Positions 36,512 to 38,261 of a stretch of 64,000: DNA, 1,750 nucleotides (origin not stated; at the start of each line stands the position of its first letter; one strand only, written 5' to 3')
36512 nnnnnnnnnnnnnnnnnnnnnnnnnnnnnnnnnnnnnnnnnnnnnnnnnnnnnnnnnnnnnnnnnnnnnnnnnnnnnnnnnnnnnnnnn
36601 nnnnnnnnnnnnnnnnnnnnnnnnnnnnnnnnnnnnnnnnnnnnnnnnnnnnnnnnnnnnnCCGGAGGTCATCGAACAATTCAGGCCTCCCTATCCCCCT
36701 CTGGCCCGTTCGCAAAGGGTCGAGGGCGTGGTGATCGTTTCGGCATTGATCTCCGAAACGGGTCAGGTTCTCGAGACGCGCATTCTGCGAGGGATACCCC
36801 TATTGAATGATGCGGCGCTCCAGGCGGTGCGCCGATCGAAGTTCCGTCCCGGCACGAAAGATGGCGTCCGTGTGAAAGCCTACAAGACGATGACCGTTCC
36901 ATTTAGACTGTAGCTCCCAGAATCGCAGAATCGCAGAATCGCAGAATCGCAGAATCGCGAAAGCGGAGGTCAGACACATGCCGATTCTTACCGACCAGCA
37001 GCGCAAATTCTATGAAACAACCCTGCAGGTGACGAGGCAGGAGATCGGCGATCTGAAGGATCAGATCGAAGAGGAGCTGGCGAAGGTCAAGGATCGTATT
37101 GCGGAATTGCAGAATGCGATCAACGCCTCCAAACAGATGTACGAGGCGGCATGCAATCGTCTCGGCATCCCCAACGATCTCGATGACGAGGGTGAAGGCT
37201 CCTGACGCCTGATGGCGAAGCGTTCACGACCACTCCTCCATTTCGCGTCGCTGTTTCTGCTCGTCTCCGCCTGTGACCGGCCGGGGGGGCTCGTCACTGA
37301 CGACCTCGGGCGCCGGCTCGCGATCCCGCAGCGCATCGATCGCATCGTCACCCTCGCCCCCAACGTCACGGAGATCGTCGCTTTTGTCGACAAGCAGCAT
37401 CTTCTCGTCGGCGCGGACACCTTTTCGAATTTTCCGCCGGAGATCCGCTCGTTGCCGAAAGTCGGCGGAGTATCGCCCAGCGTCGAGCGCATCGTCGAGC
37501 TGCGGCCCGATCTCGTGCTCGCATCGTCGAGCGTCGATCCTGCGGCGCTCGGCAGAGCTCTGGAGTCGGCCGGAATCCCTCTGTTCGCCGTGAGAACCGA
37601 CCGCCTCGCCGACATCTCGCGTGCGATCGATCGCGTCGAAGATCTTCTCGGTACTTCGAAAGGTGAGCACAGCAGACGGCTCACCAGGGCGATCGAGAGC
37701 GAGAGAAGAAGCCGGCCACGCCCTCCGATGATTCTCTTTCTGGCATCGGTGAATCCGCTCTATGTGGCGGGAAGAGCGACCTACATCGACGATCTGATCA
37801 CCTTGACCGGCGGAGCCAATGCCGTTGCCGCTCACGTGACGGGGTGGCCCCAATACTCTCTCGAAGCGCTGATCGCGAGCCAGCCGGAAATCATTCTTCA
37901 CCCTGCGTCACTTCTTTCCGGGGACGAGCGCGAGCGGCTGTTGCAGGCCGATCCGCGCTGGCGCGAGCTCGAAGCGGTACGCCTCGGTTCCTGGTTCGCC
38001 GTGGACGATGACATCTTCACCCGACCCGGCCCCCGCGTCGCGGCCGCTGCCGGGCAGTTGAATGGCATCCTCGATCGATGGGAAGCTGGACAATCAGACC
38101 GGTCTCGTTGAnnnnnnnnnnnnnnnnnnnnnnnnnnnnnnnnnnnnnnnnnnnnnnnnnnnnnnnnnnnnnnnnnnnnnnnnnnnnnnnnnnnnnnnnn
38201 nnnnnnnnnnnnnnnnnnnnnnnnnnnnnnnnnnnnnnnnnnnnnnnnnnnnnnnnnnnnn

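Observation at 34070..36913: Ser/Thr-kinase-like protein carrying a periplasmic TonB C-terminal domain next to a TonB-dependent receptor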

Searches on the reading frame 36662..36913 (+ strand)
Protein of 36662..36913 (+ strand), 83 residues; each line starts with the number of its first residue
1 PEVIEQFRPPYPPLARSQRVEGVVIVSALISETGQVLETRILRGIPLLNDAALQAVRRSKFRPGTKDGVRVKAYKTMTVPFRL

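Call 66: search_protein_representatives(protein=window:36662-36913:+)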
Query: 83 residues. Proteins with E-value up to 0.001 (for the whole library): 35948; up to 1e-10: 3267; up to 1e-30: 50. The best 150 are listed.
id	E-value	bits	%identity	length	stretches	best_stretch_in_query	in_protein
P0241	1.4e-53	193.7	44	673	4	3-82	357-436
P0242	9.2e-53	191.0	42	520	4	1-83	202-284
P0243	1.3e-48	177.8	36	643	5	1-83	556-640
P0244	2.0e-47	174.1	35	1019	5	1-81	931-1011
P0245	6.4e-46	169.3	34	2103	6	6-78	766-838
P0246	1.9e-45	167.8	38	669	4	1-83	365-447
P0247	3.8e-45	166.9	44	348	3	1-83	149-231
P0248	1.4e-44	165.1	39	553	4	4-83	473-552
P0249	3.9e-42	157.3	43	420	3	4-82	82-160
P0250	1.6e-41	155.4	37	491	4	1-82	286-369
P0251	1.4e-38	146.0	40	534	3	1-83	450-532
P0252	1.7e-38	145.7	41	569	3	1-82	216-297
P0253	1.9e-38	145.6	41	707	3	1-82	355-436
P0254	2.0e-38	145.5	41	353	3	1-83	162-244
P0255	5.7e-38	144.0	38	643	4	1-83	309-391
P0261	3.7e-36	138.3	43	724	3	6-83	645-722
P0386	5.7e-24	99.6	42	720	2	5-83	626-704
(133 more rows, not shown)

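Call 71: search_protein_families(library=pfam, alignment_id=A5, max_evalue=0.00001)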
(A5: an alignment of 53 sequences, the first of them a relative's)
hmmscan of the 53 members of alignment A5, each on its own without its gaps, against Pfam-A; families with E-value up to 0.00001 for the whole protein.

A. member 1, P0241 (673 aa): 1 family
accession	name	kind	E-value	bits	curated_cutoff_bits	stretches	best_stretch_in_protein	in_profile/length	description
PF03544.19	TonB_C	-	4.9e-83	274.1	24.6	4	597-671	2-78/79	Gram-negative bacterial TonB protein C-terminal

B. families by the number of members that match (of 53 scanned): 36 families (the first 25 are shown)
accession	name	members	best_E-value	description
PF03544.19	TonB_C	53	9.5e-115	Gram-negative bacterial TonB protein C-terminal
PF05569.17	Peptidase_M56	28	1.4e-35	BlaR1 peptidase M56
PF06519.16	TolA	6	8.1e-11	TolA C-terminal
PF13103.11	TonB_2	5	3.9e-16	TonB C terminal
PF20094.4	GWxTD_dom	4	1.4e-09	GWxTD domain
PF00069.31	Pkinase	3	1.3e-58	Protein kinase domain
PF13620.12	CarboxypepD_reg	3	7.7e-42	Carboxypeptidase regulatory-like domain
PF07714.23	PK_Tyr_Ser-Thr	3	1.7e-41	Protein tyrosine and serine/threonine kinase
PF13715.12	CarbopepD_reg_2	3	7.9e-15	CarboxypepD_reg-like domain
PF13428.12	TPR_14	3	4e-08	Tetratricopeptide repeat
PF01435.24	Peptidase_M48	3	1.5e-07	Peptidase family M48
PF02563.21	Poly_export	2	3.2e-16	Polysaccharide biosynthesis/export protein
PF14559.12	TPR_19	2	2.3e-13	Tetratricopeptide repeat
PF25062.1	ARM_TT21_N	2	2.5e-12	Tetratricopeptide repeat protein 21 N-terminal ARM repeat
PF13432.12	TPR_16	2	1.9e-11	Tetratricopeptide repeat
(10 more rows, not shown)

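Call 73: list_cluster_members(proteins=[P0261, P0386, P0001, P0183])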
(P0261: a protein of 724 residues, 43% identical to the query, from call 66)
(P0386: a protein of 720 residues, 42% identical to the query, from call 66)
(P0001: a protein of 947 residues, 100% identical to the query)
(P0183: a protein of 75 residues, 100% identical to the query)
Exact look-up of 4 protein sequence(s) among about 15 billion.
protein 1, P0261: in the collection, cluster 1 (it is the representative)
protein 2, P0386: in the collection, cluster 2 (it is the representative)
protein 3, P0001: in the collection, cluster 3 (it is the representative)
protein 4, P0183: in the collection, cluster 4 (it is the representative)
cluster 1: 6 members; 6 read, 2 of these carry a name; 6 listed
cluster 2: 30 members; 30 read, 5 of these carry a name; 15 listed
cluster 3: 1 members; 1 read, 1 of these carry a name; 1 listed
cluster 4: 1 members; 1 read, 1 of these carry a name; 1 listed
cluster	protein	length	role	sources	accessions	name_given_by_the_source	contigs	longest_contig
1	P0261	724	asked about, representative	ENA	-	-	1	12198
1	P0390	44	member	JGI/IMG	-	hypothetical protein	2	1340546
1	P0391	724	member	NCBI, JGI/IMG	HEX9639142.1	MAG TPA: TonB family protein [Acidobacteriota bacterium]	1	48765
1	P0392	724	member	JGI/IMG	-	-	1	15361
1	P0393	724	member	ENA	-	-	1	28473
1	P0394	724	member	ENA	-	-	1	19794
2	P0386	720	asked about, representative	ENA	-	-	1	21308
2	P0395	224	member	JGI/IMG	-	protein TonB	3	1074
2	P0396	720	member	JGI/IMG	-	TonB family protein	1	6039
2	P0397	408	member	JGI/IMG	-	protein TonB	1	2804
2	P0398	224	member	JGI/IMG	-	TonB family protein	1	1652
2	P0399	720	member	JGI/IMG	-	TonB family protein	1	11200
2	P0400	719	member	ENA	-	-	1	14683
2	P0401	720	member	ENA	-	-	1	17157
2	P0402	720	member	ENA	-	-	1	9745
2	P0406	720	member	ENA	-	-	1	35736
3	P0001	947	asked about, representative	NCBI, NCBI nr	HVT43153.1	MAG TPA: TonB family protein [Thermoanaerobaculia bacterium] | TonB family protein [Thermoanaerobaculia bacterium]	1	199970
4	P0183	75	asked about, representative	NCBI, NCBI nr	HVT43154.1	MAG TPA: hypothetical protein VMT00_02075 [Thermoanaerobaculia bacterium] | hypothetical protein [Thermoanaerobaculia bacterium]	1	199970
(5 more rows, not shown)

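Call 75: find_encoding_contigs(protein=P0391, flank=8000, max_places=2)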
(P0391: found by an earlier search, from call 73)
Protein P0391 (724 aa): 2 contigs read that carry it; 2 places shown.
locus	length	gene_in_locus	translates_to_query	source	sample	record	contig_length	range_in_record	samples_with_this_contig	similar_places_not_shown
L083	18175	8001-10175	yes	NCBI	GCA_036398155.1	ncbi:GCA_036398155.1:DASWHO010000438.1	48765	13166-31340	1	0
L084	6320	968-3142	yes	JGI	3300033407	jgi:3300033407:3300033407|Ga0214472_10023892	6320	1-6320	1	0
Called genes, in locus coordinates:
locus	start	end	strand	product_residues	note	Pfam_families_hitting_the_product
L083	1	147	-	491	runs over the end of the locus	PF01225:Mur_ligase, PF08245:Mur_ligase_M, PF02875:Mur_ligase_C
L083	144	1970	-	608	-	-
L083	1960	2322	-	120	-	PF04977:DivIC (weak)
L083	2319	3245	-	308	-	PF01795:Methyltransf_5, PF13649:Methyltransf_25 (weak)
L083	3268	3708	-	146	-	PF02381:MraZ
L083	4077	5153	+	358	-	PF06071:YchF-GTPase_C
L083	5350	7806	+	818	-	PF12704:MacB_PCD, PF02687:FtsX, PF12704:MacB_PCD, PF02687:FtsX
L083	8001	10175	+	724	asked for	PF00069:Pkinase, PF01636:APH (faint), PF07714:PK_Tyr_Ser-Thr, PF03109:ABC1 (weak), PF03544:TonB_C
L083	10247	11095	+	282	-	PF01435:Peptidase_M48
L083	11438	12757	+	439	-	PF00587:tRNA-synt_2b, PF03129:HGTP_anticodon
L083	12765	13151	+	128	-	-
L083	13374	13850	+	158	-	PF03928:HbpS-like, PF13185:GAF_2 (weak)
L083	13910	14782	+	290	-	PF03928:HbpS-like, PF00190:Cupin_1, PF07883:Cupin_2 (faint)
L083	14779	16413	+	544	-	PF08450:SGL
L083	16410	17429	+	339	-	PF08450:SGL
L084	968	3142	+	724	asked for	PF00069:Pkinase, PF01636:APH (faint), PF07714:PK_Tyr_Ser-Thr, PF03109:ABC1 (weak), PF03544:TonB_C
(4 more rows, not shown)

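Call 76: find_encoding_contigs(protein=P0406, flank=8000, max_places=2)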
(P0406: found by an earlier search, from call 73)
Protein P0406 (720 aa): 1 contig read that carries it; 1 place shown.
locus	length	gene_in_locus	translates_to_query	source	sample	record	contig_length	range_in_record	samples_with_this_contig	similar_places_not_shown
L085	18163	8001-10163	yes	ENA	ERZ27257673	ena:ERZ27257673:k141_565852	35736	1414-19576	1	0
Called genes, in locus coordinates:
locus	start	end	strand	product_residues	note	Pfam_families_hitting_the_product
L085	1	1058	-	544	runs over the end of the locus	PF07519:Tannase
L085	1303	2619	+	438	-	PF17408:MCD_N, PF05292:MCD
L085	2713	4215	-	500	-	PF07519:Tannase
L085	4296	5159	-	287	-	PF01738:DLH, PF00561:Abhydrolase_1 (weak)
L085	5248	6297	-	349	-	-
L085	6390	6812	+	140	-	PF13564:DoxX_2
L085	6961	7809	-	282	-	-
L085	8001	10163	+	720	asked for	PF00069:Pkinase, PF01636:APH (faint), PF07714:PK_Tyr_Ser-Thr, PF03544:TonB_C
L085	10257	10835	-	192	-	PF07638:Sigma70_ECF, PF08281:Sigma70_r4_2, PF04545:Sigma70_r4 (weak)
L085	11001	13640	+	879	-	PF00069:Pkinase, PF03109:ABC1 (faint), PF07714:PK_Tyr_Ser-Thr, PF13428:TPR_14 (faint), PF00515:TPR_1 (faint), PF07719:TPR_2 (faint), PF13414:TPR_11 (faint), PF13431:TPR_17 (faint), +5 more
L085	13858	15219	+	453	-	PF17897:VCPO_N (faint), PF22778:VCPO_2nd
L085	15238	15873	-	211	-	-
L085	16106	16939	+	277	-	PF05368:NmrA, PF13460:NAD_binding_10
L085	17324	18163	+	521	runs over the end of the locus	PF19290:PmbA_TldD_2nd (faint), PF01523:PmbA_TldD_1st, PF19289:PmbA_TldD_3rd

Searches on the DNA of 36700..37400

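Call 32: search_rna_families(source=window, start=36700, end=37400, threshold=evalue, max_evalue=1)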
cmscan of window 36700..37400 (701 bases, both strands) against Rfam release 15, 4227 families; matches with E-value up to 1: 1.
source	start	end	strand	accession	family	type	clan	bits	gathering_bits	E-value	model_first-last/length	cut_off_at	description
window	36736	36797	+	RF02950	D12-methyl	Gene; sRNA;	-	20.4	57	0.27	1-64/64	no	D12-methyl RNA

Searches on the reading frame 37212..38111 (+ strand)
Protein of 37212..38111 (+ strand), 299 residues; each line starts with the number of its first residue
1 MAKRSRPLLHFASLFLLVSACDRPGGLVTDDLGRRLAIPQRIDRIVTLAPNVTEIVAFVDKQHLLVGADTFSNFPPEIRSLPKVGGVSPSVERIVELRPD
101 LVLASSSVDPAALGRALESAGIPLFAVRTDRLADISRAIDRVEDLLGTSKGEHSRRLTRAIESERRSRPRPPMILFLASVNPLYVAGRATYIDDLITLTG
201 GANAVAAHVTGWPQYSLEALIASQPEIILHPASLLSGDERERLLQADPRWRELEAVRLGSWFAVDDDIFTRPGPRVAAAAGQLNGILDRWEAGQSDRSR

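Call 7: search_protein_families(library=pfam, proteins=[window:37212-38111:+], max_evalue=0.001)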
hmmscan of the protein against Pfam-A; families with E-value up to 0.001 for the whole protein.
window:37212-38111:+ (299 aa): 1 family
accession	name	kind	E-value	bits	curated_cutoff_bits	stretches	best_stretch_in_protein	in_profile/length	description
PF01497.23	Peripla_BP_2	-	2.6e-22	79.8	27.5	1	45-263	1-230/235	Periplasmic binding protein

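Call 17: search_protein_families(library=ncbifam, proteins=[window:37212-38111:+], max_evalue=0.00001)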
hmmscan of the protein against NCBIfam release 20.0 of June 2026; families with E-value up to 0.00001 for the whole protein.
window:37212-38111:+ (299 aa): 7 families
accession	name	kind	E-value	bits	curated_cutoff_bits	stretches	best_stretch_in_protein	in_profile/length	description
TIGR04281.1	peripla_PGF_1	equivalog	9.3e-25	87.5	325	1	28-283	7-260/330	PGF-CTERM-anchored ABC transporter substrate-binding protein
NF002894.0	PRK03379.1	equivalog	9e-24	84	234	1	42-287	23-262/266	vitamin B12 ABC transporter substrate-binding protein BtuF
TIGR03659.1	IsdE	equivalog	4e-17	62.4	298.65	1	39-271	35-274/292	heme ABC transporter substrate-binding protein IsdE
NF038402.1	TroA_like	subfamily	4.8e-17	62.3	30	1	44-231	1-186/219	helical backbone metal receptor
NF052484.1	sider_BP_EitA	equivalog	2.9e-07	29.9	640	1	179-268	207-304/328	siderophore ABC transporter substrate-binding protein EitA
TIGR03868.1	F420-O_ABCperi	hypoth_equivalog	4.5e-07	29.4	392.4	0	193-283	189-280/287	putative F420-0 ABC transporter substrate-binding protein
NF008501.1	PRK11411.1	subfamily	4.6e-06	25.8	320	1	88-272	91-277/303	Fe(3+) dicitrate ABC transporter substrate-binding protein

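Call 47: search_solved_structures(query=window:37212-38111:+, max_evalue=0.001)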
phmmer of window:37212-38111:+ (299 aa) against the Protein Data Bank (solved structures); distinct sequences matched with E-value up to 0.001: 24.
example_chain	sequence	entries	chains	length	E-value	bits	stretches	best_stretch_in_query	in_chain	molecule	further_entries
5ysc_A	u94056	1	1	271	2e-18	69.9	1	38-283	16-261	Vitamin B12-binding protein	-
5gj3_A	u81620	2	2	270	2.9e-17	66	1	42-283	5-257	Periplasmic binding protein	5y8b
2r79_A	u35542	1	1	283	2e-15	60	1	45-278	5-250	Periplasmic binding protein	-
5m3b_A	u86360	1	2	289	3.5e-15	59.2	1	41-294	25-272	Vitamin B12-binding protein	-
4m7o_A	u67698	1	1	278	3.6e-15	59.2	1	41-278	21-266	Iron-binding protein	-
5m34_A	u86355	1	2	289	5.3e-15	58.7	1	41-294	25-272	Vitamin B12-binding protein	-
5m2q_A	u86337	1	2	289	5.3e-15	58.6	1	41-294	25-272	Outer membrane protein A,Vitamin B12-binding protein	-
5ovw_A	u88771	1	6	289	7.3e-15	58.2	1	41-294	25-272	Vitamin B12-binding protein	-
5m29_A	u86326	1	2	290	7.4e-15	58.2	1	41-294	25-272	Vitamin B12-binding protein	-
4dbl_E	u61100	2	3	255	7.7e-15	58.1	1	43-294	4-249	Vitamin B12-binding protein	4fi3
2r7a_A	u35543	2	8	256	1.1e-14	57.6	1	43-282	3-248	Bacterial heme binding protein | Periplasmic HEME binding protein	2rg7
1n4a_A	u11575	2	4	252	4.2e-14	55.7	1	44-288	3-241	Vitamin B12 transport protein btuF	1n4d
1n2z_A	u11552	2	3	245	4.2e-14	55.7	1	43-287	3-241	Vitamin B12 transport protein btuF | Vitamin B12-binding protein btuF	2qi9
5khl_B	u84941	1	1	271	2.4e-13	53.2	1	44-238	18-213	Hemin ABC transporter, periplasmic hemin-binding protein HutB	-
5b58_T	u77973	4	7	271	5.4e-12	48.8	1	62-281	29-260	Putative hemin transport system, substrate-binding protein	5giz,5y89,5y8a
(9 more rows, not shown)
